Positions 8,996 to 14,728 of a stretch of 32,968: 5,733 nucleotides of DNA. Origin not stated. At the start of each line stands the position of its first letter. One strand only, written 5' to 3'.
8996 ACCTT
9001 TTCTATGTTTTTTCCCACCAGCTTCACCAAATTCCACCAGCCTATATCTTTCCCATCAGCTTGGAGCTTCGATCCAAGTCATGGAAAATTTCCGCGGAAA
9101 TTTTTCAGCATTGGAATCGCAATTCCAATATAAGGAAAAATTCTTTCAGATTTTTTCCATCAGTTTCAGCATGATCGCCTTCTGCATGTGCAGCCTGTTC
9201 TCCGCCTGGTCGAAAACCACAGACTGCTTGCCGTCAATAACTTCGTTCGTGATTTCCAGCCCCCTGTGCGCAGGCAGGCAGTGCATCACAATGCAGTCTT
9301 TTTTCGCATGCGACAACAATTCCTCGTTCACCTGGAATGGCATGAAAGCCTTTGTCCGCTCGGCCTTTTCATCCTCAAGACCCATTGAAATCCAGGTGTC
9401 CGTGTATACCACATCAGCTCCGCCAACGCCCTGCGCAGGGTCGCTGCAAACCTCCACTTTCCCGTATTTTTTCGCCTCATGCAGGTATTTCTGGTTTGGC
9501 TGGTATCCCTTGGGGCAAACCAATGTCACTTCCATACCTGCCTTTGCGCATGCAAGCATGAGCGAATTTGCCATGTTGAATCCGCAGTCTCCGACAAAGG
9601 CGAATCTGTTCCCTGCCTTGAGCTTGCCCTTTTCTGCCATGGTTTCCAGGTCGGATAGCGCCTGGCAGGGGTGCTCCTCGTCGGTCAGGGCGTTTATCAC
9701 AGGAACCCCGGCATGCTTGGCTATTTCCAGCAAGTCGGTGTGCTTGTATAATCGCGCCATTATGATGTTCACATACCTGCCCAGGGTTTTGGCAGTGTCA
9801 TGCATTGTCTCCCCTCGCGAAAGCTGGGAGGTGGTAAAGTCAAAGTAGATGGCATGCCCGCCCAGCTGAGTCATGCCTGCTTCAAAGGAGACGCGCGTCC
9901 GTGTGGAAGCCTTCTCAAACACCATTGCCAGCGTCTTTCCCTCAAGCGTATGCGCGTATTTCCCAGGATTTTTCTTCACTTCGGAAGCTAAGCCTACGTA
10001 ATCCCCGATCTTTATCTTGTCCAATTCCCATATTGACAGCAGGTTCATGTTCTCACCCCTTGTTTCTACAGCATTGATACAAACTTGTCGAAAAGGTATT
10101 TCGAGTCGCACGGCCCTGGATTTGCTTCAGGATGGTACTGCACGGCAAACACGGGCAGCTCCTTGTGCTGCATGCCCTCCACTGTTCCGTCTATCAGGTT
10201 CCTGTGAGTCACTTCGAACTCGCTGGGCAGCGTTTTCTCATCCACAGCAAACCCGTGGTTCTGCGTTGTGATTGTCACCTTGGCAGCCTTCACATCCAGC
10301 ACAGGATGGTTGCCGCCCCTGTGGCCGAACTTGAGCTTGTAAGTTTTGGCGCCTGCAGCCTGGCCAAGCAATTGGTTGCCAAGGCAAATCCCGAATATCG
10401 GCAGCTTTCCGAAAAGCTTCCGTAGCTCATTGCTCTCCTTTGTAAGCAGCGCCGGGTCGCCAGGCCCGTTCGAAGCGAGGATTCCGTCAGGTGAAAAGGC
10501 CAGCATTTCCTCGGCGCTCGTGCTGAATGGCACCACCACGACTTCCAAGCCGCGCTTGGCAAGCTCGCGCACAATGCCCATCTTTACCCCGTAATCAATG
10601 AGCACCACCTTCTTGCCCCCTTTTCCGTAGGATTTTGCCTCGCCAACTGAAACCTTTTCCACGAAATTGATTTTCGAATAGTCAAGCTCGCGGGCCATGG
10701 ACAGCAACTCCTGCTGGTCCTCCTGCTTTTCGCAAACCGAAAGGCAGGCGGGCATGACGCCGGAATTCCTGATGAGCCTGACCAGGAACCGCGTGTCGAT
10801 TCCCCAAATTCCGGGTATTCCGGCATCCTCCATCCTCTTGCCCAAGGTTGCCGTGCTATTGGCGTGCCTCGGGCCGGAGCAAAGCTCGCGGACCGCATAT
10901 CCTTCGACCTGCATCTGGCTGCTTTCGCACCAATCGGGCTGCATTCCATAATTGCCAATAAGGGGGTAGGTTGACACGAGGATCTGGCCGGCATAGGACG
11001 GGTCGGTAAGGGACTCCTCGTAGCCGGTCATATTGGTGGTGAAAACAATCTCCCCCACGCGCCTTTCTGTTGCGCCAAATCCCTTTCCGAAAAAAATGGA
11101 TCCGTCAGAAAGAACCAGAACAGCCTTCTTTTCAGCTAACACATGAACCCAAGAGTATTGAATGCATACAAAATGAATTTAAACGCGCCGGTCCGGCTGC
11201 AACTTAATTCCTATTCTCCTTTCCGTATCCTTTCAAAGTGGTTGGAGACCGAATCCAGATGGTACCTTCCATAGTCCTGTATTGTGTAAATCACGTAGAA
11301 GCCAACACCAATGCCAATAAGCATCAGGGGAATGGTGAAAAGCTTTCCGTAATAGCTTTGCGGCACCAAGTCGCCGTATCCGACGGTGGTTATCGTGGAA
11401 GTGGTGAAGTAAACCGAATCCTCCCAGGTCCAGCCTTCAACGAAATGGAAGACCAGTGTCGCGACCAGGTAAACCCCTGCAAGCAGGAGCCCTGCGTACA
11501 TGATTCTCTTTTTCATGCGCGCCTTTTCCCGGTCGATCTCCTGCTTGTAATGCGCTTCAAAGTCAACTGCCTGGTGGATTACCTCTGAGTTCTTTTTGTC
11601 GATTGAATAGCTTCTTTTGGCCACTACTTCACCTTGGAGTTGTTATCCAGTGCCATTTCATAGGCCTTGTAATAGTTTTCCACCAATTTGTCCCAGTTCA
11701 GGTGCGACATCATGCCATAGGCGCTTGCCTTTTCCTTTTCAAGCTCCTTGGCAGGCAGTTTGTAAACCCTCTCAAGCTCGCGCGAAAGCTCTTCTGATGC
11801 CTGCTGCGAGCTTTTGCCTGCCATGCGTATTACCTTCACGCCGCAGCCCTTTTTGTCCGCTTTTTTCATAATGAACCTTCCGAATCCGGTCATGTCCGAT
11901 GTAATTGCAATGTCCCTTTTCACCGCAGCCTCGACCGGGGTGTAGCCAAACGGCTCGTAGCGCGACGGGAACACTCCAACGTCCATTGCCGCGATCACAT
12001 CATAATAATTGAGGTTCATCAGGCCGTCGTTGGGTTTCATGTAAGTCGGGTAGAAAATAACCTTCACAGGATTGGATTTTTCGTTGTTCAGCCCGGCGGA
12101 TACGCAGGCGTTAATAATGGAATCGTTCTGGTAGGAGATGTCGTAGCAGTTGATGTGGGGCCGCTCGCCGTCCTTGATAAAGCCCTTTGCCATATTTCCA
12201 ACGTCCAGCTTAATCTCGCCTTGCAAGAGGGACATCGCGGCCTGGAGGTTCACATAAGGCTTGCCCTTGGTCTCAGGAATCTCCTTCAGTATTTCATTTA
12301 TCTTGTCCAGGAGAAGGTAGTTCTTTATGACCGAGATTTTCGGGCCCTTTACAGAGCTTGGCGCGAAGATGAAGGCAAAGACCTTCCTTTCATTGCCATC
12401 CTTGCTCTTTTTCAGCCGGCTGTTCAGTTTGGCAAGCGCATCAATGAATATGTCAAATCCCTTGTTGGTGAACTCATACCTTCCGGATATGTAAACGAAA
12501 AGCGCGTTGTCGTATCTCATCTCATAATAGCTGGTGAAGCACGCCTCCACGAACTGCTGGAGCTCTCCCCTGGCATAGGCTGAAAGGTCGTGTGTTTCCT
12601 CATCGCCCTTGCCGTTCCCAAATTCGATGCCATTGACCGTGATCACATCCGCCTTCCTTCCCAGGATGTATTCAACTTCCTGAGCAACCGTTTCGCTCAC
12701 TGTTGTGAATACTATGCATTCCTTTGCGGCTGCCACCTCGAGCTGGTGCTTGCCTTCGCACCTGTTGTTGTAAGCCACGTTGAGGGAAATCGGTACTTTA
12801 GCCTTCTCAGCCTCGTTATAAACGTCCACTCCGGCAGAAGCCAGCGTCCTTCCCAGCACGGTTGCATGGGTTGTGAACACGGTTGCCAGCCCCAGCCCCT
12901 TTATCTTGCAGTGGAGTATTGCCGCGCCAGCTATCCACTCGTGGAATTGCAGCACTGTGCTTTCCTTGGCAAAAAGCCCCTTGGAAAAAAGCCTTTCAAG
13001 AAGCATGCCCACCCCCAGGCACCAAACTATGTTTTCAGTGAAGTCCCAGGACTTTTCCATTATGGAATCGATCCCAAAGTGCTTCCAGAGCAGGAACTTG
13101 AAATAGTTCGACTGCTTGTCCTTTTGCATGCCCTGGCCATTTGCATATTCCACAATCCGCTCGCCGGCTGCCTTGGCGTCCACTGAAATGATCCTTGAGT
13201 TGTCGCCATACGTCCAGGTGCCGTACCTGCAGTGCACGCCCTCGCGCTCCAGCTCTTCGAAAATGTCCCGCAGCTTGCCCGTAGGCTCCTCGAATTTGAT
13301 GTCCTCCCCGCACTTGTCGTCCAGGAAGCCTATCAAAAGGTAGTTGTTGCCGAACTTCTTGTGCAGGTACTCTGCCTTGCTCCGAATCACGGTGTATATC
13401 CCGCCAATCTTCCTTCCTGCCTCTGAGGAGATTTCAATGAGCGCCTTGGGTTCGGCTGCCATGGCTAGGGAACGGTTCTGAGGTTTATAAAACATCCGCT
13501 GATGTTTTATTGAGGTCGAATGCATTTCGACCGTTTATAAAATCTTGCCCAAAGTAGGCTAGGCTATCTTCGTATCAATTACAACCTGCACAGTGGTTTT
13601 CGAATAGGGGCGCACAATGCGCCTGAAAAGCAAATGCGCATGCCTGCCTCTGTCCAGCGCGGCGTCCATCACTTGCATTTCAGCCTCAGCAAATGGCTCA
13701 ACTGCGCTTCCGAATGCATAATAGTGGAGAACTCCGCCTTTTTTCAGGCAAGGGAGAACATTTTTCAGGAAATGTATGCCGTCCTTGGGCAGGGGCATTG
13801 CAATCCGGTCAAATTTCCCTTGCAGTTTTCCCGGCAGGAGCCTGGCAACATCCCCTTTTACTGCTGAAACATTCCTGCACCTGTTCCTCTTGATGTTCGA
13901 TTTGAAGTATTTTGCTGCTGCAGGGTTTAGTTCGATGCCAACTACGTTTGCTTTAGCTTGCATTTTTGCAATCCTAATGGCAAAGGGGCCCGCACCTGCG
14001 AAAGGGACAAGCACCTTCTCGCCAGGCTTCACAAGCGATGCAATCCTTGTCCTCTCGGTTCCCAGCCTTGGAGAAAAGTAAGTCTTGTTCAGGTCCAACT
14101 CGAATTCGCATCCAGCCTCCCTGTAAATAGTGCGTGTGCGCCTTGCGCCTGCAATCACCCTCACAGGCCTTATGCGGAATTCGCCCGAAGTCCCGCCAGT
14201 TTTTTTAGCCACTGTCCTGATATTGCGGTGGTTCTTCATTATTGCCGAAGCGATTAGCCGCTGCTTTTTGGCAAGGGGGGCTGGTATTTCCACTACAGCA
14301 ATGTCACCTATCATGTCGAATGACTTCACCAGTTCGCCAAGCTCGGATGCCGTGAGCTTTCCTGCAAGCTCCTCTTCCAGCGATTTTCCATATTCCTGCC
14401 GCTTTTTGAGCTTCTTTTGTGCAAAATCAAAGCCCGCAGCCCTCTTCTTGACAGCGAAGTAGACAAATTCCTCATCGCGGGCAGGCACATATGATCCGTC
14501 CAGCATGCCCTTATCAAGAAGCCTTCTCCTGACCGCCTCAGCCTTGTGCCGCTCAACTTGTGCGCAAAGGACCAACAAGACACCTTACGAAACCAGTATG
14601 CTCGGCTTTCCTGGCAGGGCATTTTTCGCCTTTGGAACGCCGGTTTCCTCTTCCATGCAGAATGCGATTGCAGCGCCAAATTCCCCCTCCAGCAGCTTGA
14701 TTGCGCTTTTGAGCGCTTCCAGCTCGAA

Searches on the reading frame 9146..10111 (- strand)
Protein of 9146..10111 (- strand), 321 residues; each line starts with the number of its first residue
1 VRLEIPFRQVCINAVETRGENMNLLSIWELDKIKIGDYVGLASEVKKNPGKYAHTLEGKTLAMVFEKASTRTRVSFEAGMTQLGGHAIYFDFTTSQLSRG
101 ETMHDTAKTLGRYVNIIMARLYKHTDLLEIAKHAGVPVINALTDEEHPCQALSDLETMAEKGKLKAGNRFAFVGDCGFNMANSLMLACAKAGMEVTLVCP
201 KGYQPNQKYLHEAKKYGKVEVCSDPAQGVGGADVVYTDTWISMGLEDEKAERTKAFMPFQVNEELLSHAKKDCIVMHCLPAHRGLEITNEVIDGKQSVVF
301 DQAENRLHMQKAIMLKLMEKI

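Call 73: search_protein_families(library=pfam, proteins=[window:9146-10111:-], max_evalue=0.00001)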
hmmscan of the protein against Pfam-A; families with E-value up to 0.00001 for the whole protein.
window:9146-10111:- (321 aa): 2 families
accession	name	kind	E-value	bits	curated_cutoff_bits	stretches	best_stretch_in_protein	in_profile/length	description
PF00185.30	OTCace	-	9.4e-60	201.6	29.4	1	167-315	2-155/157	Aspartate/ornithine carbamoyltransferase, Asp/Orn binding domain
PF02729.26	OTCace_N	-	1.7e-46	158.4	29.9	1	23-160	2-148/148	Aspartate/ornithine carbamoyltransferase, carbamoyl-P binding domain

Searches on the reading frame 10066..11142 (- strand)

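Call 73: search_protein_families(library=pfam, proteins=[window:10066-11142:-], max_evalue=0.00001)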
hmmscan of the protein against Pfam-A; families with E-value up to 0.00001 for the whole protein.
window:10066-11142:- (358 aa): 3 families
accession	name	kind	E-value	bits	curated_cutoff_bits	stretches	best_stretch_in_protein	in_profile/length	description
PF00117.34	GATase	-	4.1e-53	180.3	22.8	1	180-356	1-189/190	Glutamine amidotransferase class-I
PF00988.28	CPSase_sm_chain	-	7.9e-47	158.6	27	1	9-133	1-125/126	Carbamoyl-phosphate synthase small chain, CPSase domain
PF07722.19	Peptidase_C26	-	2.9e-09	37.5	20.5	0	293-339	174-219/219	Peptidase C26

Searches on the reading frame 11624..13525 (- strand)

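Call 73: search_protein_families(library=pfam, proteins=[window:11624-13525:-], max_evalue=0.00001)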
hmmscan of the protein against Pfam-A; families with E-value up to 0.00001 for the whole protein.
window:11624-13525:- (633 aa): 3 families
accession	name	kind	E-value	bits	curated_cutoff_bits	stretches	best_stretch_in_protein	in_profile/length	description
PF05693.19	Glycogen_syn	-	1.4e-94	318.4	27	1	31-627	1-584/639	Glycogen synthase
PF20706.3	GT4-conflict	-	3.7e-06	26.6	26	0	513-615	281-382/385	Family 4 Glycosyltransferase in conflict systems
PF00534.26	Glycos_transf_1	-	7.4e-06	26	26.4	0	510-554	89-133/172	Glycosyl transferases group 1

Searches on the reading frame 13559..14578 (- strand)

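Call 73: search_protein_families(library=pfam, proteins=[window:13559-14578:-], max_evalue=0.00001)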
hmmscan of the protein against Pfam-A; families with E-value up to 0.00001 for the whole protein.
window:13559-14578:- (339 aa): 6 families
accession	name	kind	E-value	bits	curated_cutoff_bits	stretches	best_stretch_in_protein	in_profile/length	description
PF02475.24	TRM5-TYW2_MTfase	-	4.7e-41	140.9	28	1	150-291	1-140/164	TRM5/TYW2 methyltransferase domain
PF25133.1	TYW2_N_2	-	6.7e-19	68.2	27.7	1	67-146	1-78/79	TYW2 N-terminal domain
PF18093.7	Trm5_N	-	9.9e-09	35.3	22.7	1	5-50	1-46/47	tRNA methyltransferase 5 N-terminal domain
PF13847.12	Methyltransf_31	-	1e-08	35.4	27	1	185-283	3-106/145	Methyltransferase domain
PF13649.12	Methyltransf_25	-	4.5e-07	30.9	27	1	194-282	6-97/97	Methyltransferase domain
PF02390.23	Methyltransf_4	-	6.8e-07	29.3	24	0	195-256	11-73/173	Putative methyltransferase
